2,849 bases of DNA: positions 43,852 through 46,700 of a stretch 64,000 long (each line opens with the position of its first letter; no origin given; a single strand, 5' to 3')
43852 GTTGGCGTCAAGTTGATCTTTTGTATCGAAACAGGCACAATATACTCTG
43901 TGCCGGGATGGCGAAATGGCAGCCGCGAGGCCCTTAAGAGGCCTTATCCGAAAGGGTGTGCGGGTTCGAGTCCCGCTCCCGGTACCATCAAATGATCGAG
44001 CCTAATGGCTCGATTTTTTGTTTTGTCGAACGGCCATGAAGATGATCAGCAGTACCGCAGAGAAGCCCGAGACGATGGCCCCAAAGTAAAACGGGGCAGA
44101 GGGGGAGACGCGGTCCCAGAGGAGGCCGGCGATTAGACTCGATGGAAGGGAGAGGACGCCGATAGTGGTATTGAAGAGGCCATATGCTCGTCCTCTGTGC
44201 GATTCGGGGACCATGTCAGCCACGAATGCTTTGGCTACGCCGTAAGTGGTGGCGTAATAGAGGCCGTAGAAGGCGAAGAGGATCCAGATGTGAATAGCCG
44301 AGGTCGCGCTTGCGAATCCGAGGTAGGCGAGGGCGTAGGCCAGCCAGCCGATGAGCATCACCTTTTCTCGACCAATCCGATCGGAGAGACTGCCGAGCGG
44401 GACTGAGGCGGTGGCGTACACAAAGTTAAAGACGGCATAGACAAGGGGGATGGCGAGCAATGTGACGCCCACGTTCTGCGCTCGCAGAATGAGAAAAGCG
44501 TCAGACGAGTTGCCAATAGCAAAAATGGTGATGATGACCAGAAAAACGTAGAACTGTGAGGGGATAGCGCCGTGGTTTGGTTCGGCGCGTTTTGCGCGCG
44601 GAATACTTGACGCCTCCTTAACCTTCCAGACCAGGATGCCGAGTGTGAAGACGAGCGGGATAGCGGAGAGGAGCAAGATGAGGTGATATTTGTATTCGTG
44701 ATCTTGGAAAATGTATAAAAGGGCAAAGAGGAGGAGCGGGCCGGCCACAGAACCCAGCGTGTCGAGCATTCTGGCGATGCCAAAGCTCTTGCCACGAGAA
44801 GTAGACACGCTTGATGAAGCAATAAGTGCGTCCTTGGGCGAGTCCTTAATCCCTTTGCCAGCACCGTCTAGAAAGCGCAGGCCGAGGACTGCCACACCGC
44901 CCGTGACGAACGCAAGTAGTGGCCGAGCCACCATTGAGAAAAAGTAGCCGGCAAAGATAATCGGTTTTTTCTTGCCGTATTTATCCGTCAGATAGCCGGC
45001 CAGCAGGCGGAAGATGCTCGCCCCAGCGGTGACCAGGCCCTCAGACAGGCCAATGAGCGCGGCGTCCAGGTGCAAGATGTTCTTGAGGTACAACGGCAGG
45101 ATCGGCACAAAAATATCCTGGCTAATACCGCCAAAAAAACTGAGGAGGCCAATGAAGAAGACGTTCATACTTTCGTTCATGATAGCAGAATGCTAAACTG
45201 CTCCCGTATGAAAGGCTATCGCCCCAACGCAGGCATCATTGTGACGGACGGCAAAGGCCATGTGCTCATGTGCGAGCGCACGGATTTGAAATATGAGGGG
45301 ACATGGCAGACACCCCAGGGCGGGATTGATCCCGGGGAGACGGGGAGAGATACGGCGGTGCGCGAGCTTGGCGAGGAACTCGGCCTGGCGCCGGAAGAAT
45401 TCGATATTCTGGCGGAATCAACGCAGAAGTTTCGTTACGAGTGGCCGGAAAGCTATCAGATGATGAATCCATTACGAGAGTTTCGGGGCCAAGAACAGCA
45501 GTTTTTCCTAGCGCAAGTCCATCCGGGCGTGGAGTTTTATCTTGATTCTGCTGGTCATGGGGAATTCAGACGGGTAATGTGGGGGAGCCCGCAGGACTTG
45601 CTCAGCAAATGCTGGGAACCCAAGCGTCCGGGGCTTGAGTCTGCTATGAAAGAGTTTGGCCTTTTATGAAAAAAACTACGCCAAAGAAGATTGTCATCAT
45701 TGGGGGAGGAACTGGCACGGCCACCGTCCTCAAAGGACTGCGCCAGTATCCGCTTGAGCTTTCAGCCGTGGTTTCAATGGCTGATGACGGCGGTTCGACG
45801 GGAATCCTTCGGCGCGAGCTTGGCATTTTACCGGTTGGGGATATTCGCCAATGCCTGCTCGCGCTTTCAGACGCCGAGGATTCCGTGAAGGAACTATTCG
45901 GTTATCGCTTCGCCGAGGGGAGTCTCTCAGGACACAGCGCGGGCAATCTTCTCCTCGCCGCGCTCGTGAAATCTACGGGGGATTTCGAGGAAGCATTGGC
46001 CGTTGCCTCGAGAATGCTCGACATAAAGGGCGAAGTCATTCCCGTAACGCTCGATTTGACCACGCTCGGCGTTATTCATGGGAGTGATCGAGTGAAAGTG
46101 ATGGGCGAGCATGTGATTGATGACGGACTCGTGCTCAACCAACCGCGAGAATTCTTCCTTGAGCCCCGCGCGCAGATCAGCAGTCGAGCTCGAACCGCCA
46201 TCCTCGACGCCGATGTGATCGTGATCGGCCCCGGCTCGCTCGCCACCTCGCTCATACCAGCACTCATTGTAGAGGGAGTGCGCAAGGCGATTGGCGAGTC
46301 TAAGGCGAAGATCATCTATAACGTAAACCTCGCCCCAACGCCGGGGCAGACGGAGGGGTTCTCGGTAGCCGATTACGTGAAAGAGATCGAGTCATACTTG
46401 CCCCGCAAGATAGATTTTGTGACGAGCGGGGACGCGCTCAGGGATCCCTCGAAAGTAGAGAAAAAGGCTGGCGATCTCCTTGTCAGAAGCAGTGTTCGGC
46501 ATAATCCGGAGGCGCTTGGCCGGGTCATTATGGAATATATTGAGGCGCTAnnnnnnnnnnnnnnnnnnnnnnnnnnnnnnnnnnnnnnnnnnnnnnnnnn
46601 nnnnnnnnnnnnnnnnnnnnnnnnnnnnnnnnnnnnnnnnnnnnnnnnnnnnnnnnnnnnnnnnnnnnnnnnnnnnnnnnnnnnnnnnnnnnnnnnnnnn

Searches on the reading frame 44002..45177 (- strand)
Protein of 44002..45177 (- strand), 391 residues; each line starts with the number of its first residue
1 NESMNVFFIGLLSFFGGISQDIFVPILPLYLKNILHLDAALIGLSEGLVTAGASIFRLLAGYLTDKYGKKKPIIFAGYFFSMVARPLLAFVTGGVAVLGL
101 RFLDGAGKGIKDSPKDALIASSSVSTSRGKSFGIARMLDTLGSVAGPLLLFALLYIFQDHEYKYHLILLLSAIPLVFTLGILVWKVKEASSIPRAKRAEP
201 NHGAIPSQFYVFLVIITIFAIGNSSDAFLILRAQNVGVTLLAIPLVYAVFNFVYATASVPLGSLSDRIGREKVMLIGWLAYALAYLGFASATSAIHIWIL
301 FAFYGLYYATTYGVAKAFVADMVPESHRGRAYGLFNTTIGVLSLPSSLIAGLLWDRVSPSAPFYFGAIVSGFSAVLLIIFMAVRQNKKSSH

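Call 9: search_protein_families(library=pfam, proteins=[window:44002-45177:-], max_evalue=0.001)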
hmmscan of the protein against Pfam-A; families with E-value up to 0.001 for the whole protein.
window:44002-45177:- (391 aa): 4 families
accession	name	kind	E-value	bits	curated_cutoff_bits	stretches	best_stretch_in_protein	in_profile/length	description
PF07690.21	MFS_1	-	3e-47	161.7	33.4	2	214-384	5-175/347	Major Facilitator Superfamily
PF12832.13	MFS_1_like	-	2e-12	47.3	25.2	1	14-364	11-372/373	MFS_1 like family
PF00083.30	Sugar_tr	-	2.5e-11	43.6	22.3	2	40-182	46-188/452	Sugar (and other) transporter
PF11700.14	ATG22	-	0.00012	21.4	24.1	1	277-388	370-479/482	Vacuole effluxer Atg22 like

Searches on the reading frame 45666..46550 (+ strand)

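Call 9: search_protein_families(library=pfam, proteins=[window:45666-46550:+], max_evalue=0.001)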
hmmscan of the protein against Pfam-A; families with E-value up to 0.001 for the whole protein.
window:45666-46550:+ (295 aa): 1 family
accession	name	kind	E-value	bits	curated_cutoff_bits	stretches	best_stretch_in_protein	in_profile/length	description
PF01933.23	CofD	-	6.8e-76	255.7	30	1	9-253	1-248/290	2-phospho-L-lactate transferase CofD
